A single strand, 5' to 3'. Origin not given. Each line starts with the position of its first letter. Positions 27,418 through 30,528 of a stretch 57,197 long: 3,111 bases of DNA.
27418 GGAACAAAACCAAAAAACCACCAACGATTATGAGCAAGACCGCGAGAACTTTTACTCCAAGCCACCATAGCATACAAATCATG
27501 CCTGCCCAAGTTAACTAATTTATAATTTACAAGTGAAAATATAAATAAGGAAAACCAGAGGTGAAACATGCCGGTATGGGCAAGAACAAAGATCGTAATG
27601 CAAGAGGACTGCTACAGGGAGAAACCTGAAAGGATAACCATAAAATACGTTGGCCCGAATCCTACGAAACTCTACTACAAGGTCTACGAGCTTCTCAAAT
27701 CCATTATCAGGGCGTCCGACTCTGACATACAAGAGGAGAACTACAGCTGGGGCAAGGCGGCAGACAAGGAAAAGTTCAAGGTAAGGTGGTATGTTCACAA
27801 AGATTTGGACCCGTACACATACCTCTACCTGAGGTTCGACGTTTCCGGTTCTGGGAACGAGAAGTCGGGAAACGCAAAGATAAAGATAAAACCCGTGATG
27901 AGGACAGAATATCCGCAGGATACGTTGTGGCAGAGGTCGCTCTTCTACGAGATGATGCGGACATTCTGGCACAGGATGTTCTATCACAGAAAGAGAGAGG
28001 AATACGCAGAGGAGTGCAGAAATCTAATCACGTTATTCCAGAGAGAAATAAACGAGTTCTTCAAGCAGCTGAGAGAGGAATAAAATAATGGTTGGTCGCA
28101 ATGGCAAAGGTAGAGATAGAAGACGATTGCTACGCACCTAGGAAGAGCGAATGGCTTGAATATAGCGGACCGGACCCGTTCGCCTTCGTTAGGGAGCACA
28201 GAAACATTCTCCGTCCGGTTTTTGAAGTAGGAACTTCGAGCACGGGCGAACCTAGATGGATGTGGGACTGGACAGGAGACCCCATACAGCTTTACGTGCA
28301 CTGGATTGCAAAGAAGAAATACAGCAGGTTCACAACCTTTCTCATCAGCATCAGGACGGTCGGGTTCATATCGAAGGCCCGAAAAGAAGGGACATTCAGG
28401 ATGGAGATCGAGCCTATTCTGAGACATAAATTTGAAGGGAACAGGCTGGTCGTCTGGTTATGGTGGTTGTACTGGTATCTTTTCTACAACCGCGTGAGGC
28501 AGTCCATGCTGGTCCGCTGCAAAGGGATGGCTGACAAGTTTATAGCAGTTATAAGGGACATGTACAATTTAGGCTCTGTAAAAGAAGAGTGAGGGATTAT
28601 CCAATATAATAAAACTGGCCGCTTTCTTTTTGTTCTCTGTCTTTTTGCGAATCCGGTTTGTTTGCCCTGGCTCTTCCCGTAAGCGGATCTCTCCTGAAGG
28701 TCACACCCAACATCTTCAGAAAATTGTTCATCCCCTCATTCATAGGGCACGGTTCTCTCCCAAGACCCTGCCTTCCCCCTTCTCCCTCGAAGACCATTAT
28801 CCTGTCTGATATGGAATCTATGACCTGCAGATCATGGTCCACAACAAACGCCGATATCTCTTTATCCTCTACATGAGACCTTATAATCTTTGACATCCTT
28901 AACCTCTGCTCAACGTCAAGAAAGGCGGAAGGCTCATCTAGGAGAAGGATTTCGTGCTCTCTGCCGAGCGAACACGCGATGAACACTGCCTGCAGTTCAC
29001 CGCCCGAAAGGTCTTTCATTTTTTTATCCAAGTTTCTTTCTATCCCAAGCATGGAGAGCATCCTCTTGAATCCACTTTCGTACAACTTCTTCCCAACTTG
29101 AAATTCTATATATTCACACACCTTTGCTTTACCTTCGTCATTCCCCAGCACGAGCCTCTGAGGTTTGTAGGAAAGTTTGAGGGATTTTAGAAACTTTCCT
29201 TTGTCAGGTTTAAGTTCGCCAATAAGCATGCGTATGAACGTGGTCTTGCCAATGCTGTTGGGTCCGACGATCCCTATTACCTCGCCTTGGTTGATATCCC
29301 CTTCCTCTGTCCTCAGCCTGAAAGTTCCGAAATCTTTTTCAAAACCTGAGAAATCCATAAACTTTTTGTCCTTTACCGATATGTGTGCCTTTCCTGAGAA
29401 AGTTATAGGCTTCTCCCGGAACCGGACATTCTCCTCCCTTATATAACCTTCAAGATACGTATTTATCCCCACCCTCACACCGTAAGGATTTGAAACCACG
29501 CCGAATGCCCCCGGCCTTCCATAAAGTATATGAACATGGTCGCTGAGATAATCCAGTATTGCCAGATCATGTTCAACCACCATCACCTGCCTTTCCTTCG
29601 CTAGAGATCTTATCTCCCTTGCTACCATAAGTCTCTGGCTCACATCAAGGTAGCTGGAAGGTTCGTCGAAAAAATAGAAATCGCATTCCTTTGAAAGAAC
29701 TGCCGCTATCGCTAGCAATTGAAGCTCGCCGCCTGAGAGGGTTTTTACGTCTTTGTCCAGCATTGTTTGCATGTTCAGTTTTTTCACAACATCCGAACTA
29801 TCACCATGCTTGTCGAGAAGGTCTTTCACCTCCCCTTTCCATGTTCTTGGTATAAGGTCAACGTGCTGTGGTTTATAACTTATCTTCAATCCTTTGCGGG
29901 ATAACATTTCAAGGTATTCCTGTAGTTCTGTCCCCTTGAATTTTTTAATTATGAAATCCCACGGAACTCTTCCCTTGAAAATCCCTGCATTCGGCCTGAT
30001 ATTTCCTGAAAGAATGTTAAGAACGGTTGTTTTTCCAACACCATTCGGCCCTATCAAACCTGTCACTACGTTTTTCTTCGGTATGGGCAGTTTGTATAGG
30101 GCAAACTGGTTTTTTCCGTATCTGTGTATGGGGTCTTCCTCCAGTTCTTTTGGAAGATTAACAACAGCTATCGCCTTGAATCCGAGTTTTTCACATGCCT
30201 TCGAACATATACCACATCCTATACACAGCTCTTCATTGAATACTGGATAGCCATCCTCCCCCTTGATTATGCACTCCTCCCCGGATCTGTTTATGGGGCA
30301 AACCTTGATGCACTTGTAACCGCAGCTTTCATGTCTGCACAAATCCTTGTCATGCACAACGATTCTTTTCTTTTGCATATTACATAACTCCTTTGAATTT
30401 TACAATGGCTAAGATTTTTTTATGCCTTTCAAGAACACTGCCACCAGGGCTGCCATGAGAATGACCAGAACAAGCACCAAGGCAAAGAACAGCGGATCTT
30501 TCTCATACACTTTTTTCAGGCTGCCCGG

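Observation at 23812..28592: Five-gene divergent cluster of unrecognised proteins between trmB/lig and abce1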

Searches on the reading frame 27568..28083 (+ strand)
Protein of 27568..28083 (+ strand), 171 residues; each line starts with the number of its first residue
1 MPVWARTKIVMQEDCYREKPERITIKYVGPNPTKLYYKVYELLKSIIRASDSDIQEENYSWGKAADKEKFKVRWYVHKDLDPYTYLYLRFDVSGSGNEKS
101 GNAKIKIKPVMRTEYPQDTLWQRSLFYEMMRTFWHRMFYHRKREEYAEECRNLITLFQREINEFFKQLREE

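Call 3: search_protein_families(library=pfam, proteins=[window:27568-28083:+], max_evalue=1)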
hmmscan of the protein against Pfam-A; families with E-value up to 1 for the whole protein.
window:27568-28083:+ (171 aa): 0 families

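Call 4: search_protein_families(library=ncbifam, proteins=[window:27568-28083:+], max_evalue=1)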
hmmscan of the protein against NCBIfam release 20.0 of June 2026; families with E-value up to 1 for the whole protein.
window:27568-28083:+ (171 aa): 0 families

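Call 32: find_homologous_proteins(query=window:27568-28083:+, max_evalue=0.001)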
Query window:27568-28083:+ (171 aa): 181 proteins with E <= 0.001 among 188 candidates; the best 120 are listed.
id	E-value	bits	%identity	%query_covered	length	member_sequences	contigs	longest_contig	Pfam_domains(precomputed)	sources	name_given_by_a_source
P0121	2.8e-98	344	86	100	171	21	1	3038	-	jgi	jgi:hypothetical protein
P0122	1.2e-88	313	76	100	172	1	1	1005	-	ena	-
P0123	1.2e-87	310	75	100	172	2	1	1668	-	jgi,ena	-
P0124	2.4e-87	309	74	100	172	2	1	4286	-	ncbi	-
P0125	7.2e-87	307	73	100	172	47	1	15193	-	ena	-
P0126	2.9e-86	305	77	100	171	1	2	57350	-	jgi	jgi:hypothetical protein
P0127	5.6e-86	304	75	99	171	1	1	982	-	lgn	-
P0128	5.7e-85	301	74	100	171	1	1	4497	-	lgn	-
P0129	8.6e-85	300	74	100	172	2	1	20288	-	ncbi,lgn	ncbi:MAG: hypothetical protein QW051_00370 [Candidatus Aenigmatarchaeota archaeon]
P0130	9.9e-85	300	71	99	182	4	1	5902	-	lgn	-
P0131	9.7e-84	297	73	100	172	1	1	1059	-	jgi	jgi:hypothetical protein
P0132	1.3e-83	297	72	99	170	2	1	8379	-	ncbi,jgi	-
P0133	7.8e-83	294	74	100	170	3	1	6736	-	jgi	jgi:hypothetical protein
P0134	1.9e-82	293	71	100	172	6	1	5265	-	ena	-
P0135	8.2e-82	291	72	99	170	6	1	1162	-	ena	-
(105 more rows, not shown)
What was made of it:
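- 27568..28083 (+): Gene D: 171-aa basic alpha+beta protein. The order of elements is beta1-beta2-alpha1, a four-stranded meander, then two C-terminal aromatic/basic helices. Its signature is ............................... 181 homologs; the 120 listed are 53-86% identical (call 32).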

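Call 35: search_solved_structures(query=A3, max_evalue=10)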
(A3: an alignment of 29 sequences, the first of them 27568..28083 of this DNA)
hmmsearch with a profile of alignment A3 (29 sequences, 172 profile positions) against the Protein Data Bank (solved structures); distinct sequences matched with E-value up to 10: 2.
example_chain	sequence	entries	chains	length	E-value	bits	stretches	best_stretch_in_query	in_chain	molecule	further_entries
9r2r_A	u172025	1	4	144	0.047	16.7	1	24-98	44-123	M7r1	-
5lsl_A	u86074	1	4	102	0.33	13.9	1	101-155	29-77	Protein HSH49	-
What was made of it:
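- On SRPBCC / Bet v 1 / START superfamily (D and E): A profile search of PDB finds none (call 35).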

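Call 36: search_protein_families(library=phrogs, proteins=[window:27568-28083:+], max_evalue=0.1)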
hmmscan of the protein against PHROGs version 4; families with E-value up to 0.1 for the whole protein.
window:27568-28083:+ (171 aa): 0 families

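Call 37: search_protein_families(library=padloc, proteins=[window:27568-28083:+], max_evalue=0.1)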
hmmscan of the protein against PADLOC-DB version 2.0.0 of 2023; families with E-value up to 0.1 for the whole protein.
window:27568-28083:+ (171 aa): 0 families

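Call 40: predict_structure(alignment_id=A3)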
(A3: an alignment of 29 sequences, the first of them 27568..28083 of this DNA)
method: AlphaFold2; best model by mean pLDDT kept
length: 171 residues; sequences in the alignment: 29
mean_pLDDT: 82.1   pTM: 0.73
mean pLDDT of the five models: 82.1, 81.1, 80.8, 80.0, 75.9
residues with pLDDT >= 90: 38; 70-90: 110; 50-70: 17; < 50: 6
segments of 3 or more residues with pLDDT < 50: 1-5
pLDDT, mean of each block of 10 residues (from residue 1): 49 76 83 87 87 84 81 90 87 87 91 75 73 79 87 91 89 69
secondary structure, 60 per line:
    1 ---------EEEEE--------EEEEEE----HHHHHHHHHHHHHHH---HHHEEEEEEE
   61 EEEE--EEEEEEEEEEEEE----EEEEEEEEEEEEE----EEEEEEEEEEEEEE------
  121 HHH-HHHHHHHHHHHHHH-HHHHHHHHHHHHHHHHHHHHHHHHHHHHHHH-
elements in order: E10-14 E23-28 H33-47 E54-64 E67-79 E84-96 E101-114 H125-138 H140-170
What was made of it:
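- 27568..28083 (+): AF2 model: pLDDT 82, pTM 0.73 (call 40).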

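Call 42: fold_search(model_id=the predicted structure, library=pdb)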
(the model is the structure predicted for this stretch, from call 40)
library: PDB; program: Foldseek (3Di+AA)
matches with E <= 10: 1317; with E <= 0.001: 1
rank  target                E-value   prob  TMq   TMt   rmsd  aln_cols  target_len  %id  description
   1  3otl_A                5.6e-04  0.60  0.17  0.19  14.8       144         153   10  Three-dimensional Structure of the putative uncharacterized protein from Rhizobium leguminosarum at the resolution 1.9 (released 2010-09-22)
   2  2il5                  1.5e-03  0.87  0.27  0.28  12.8       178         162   11  Structure of Protein of Unknown Function SA2116 from Staphylococcus aureus (released 2006-10-31)
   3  3p9v_A                1.7e-03  0.33  0.15  0.17  15.3       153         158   10  High Resolution Crystal Structure of protein Maqu_3174 from Marinobacter aquaeolei, Northeast Structural Genomics Cons (released 2010-10-27)
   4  3lyd_A                2.2e-03  0.96  0.28  0.30  10.3       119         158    9  Crystal structure of Putative uncharacterized protein from Jonesia denitrificans (released 2010-03-09)
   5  3lyd_B                2.4e-03  0.97  0.28  0.29   9.7       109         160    9  Crystal structure of Putative uncharacterized protein from Jonesia denitrificans (released 2010-03-09)
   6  2ns9_A                3.6e-03  0.25  0.13  0.14  15.4       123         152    9  Crystal structure of protein APE2225 from Aeropyrum pernix K1, Pfam COXG (released 2006-11-14)
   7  3q64                  4.3e-03  0.35  0.19  0.20  16.6       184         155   10  X-ray crystal structure of protein mll3774 from Mesorhizobium loti, Northeast Structural Genomics Consortium Target MlR4 (released 2011-01-12)
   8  3put_A                5.2e-03  0.44  0.20  0.22  14.1       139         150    9  Crystal Structure of the CERT START domain (mutant V151E) from Rhizobium etli at the resolution 1.8A, Northeast Struct (released 2010-12-22)
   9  3put_B                5.8e-03  0.51  0.21  0.22  13.9       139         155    9  Crystal Structure of the CERT START domain (mutant V151E) from Rhizobium etli at the resolution 1.8A, Northeast Struct (released 2010-12-22)
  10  1pp0_A                9.2e-03  0.98  0.35  0.32   7.2       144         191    8  volvatoxin A2 in monoclinic crystal (released 2004-08-24)
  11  4jhy                  1.1e-02  0.93  0.26  0.28   7.3       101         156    7  Crystal structure of a TBP-like protein (BDI_3606) from Parabacteroides distasonis ATCC 8503 at 1.90 A resolution (released 2013-04-03)
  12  8uds                  1.2e-02  0.63  0.28  0.30  15.7       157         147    8  The Crystal Structure of CoxG from M. smegmatis, minus lipid anchoring C-terminus. (released 2024-10-02)
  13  6e8a_A                1.4e-02  0.97  0.33  0.37  14.2       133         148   10  Crystal structure of DcrB from Salmonella enterica at 1.92 Angstroms resolution (released 2018-10-31)
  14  1t17_MODEL_1_A        1.4e-02  0.35  0.21  0.22  11.4       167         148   10  Solution Structure of the 18 kDa Protein CC1736 from Caulobacter crescentus: The Northeast Structural Genomics (released 2005-01-04)
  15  6st9_A                1.4e-02  0.33  0.21  0.22  13.6       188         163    7  Crystal structure of the strawberry pathogenesis-related 10 (PR-10) Fra a 1.02 protein, D48R mutant (released 2019-12-18)
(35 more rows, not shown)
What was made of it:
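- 27568..28083 (+): The best Foldseek PDB hits are SRPBCC/START/CoxG-type, but TM <= 0.35 (call 42).
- On SRPBCC / Bet v 1 / START superfamily (D and E): Foldseek hits to START, CoxG, PR-10 and PYL have E = 5.6e-4 to 4e-2 but TM <= 0.35 and rmsd 7-17 Å (call 42).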

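Call 82: fold_search(model_id=the predicted structure, library=viral)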
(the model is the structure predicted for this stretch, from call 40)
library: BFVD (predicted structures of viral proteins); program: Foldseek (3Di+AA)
matches with E <= 10: 1304; with E <= 0.001: 3
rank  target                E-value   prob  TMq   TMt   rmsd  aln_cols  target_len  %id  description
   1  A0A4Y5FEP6            2.4e-04  1.00  0.29  0.35   9.8       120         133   12  Uncharacterized protein [Lactobacillus phage 521B]
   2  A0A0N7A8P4            7.4e-04  0.91  0.25  0.27  10.2       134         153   13  (no name in the UniProt tables at hand)
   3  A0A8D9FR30            9.4e-04  0.99  0.27  0.14   6.7       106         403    9  Putative ATPase [uncultured marine phage]
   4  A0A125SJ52            1.1e-03  0.89  0.23  0.29  12.4       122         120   10  (no name in the UniProt tables at hand)
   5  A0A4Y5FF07            1.9e-03  0.96  0.28  0.28  15.8       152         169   10  Uncharacterized protein [Lactobacillus phage 3-521]
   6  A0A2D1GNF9            1.9e-03  0.10  0.09  0.08  34.0       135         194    7  (no name in the UniProt tables at hand)
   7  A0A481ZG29            2.4e-03  0.99  0.35  0.40   8.9       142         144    7  Uncharacterized protein [Pithovirus LCPAC406]
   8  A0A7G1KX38            2.7e-03  0.96  0.31  0.31   8.0       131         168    9  (no name in the UniProt tables at hand)
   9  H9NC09                2.8e-03  0.90  0.27  0.31   9.0       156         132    9  (no name in the UniProt tables at hand)
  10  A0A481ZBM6            3.4e-03  0.99  0.35  0.33   6.8       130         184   11  Uncharacterized protein [Pithovirus LCPAC403]
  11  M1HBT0                3.4e-03  0.44  0.21  0.13  12.0       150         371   12  (no name in the UniProt tables at hand)
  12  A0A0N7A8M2            4.3e-03  0.75  0.25  0.30   9.9       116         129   14  (no name in the UniProt tables at hand)
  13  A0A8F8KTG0            4.8e-03  0.54  0.23  0.10  14.9       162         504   14  Mitochondrial chaperone BCS1 [Clandestinovirus]
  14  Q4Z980                5.4e-03  0.97  0.31  0.36   8.1       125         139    8  ORF093 [Staphylococcus phage Twort (strain DSM 17442 / HER 48)]
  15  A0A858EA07            5.7e-03  0.84  0.28  0.29  12.9       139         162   11  Uncharacterized protein [Listeria phage vB_Liva_VAfA18]
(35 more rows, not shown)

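Call 90: search_protein_families(library=pfam, alignment_id=A3, max_evalue=0.5)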
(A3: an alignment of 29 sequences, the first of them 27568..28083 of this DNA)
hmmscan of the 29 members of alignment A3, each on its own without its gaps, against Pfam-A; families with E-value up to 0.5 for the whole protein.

A. member 1, window:27568-28083:+ (171 aa): 0 families

B. families by the number of members that match (of 29 scanned): 8 families
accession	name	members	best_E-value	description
PF07342.17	TscT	1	0.013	TscT toxin protein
PF02970.22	TBCA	1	0.03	Tubulin binding cofactor A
PF14922.11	FWWh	1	0.059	Protein of unknown function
PF18169.6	SLATT_6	1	0.081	SMODS and SLOG-associating 2TM effector domain 6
PF01093.22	Clusterin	1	0.11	Clusterin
PF12805.13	FUSC-like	1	0.12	FUSC-like inner membrane protein yccS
PF10279.14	Latarcin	1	0.28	Latarcin precursor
PF16507.11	HEAT_PSME4_mid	1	0.38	Proteasome activator complex subunit 4, mid HEAT repeats region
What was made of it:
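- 27568..28083 (+): No Pfam match for any of the 29 members scanned (call 90).
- On SRPBCC / Bet v 1 / START superfamily (D and E): None of the 29 members scanned matches any SRPBCC Pfam family, even at E <= 0.5 (call 90).
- Closest known: SRPBCC / Bet v 1 / START helix-grip lipid-binding domains. Different: No Pfam signal in 29 members (call 90).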

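Call 92: search_dna_similar(query=window:27568-28083:+, collection=plasmids, mode=protein, max_evalue=0.001, max_rows=5)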
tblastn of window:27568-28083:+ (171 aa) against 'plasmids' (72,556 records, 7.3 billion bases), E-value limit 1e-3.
No match.

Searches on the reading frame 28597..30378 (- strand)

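Call 3: search_protein_families(library=pfam, proteins=[window:28597-30378:-], max_evalue=1)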
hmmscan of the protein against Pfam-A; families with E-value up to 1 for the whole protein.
window:28597-30378:- (593 aa): 44 families (the best 25 are shown)
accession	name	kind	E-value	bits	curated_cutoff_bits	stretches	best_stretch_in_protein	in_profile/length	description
PF00005.33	ABC_tran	-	6.6e-41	140.6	25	2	103-241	11-136/137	ABC transporter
PF13304.12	AAA_21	-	2e-16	61.4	27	3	105-152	1-54/304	AAA domain, putative AbiEii toxin, Type IV TA system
PF02463.25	SMC_N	-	5.9e-16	59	40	2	99-276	20-203/220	RecF/RecN/SMC N terminal domain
PF12837.12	Fer4_6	-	1.6e-08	34.5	25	2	45-63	2-20/24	4Fe-4S binding domain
PF13175.12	AAA_15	-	2.4e-06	27.9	32.1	1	102-123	24-43/374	AAA ATPase domain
PF12797.12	Fer4_2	-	1.8e-05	24.8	24.5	1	44-62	2-20/22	4Fe-4S binding domain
PF13173.12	AAA_14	-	5.5e-05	23.6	27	1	366-392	3-28/129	AAA domain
PF00037.32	Fer4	-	6e-05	23.1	21.1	1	45-62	1-18/24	4Fe-4S binding domain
PF13476.12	AAA_23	-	8.5e-05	23.7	27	1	105-123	21-39/201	AAA domain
PF13401.12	AAA_22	-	0.00027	21.7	27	1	367-451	7-65/130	AAA domain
PF19993.5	DO-GTPase2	-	0.00049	20.3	27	1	366-387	1-22/226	Double-GTPase 2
PF13237.11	Fer4_10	-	0.00051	20.4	25.5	2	45-63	2-21/53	4Fe-4S dicluster domain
PF13555.12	AAA_29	-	0.00054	20.1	27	1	97-120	17-39/61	P-loop containing region of AAA domain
PF00004.35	AAA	-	0.00062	20.7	21.2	0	108-128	3-23/131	ATPase family associated with various cellular activities (AAA)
PF13191.12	AAA_16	-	0.001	20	32.6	1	108-186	29-100/167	AAA ATPase domain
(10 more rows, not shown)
